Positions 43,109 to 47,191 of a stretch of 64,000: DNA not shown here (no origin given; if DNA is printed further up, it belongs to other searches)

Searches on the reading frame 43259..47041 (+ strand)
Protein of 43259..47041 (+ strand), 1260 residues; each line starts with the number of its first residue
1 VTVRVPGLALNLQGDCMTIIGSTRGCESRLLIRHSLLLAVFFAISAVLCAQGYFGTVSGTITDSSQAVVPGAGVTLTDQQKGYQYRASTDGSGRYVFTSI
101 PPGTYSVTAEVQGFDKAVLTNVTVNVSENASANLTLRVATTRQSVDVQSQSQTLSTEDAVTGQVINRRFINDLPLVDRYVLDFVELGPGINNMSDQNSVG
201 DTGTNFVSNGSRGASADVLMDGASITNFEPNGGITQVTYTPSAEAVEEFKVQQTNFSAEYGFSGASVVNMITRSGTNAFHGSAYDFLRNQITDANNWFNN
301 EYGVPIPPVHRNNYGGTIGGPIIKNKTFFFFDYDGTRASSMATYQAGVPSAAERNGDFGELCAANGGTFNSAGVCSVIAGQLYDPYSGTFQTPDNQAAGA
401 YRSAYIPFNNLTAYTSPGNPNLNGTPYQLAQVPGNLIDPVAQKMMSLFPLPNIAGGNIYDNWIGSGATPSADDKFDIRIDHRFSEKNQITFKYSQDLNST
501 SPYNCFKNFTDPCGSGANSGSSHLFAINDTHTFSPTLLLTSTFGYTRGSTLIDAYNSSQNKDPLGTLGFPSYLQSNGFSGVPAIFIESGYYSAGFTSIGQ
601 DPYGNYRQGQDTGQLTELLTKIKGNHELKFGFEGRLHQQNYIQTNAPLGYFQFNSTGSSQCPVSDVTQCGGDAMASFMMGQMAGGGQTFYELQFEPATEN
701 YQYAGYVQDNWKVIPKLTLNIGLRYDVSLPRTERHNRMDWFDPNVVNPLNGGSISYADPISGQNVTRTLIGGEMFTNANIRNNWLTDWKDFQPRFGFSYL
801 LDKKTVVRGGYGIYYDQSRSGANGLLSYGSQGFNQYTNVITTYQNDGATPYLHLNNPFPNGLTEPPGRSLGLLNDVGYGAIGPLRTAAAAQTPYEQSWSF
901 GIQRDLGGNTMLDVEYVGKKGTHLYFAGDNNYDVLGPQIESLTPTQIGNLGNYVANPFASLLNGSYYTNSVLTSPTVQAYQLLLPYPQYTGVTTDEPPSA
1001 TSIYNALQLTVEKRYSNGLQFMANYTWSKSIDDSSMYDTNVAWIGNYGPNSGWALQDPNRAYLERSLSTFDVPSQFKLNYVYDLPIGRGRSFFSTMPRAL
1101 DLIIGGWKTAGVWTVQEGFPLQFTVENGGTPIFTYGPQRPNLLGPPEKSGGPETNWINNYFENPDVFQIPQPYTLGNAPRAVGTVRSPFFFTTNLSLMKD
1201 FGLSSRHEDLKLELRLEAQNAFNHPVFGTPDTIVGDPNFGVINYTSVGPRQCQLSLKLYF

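Call 82: search_protein_families(library=pfam, proteins=[window:43259-47041:+], max_evalue=0.00001)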
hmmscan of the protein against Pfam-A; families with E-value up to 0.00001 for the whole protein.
window:43259-47041:+ (1260 aa): 4 families
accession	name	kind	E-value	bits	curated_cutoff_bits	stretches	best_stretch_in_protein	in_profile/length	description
PF25183.1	OMP_b-brl_4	-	2e-220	734.9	30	1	271-1253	1-838/838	Outer membrane beta barrel domain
PF13620.12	CarboxypepD_reg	-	3e-20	72.8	32.3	1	56-137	1-82/82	Carboxypeptidase regulatory-like domain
PF14686.12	fn3_3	-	3e-08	33.8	24.4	1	55-132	3-73/75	Polysaccharide lyase family 4, domain II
PF13715.12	CarbopepD_reg_2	-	1.2e-07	32.1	32.2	1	57-142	1-80/88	CarboxypepD_reg-like domain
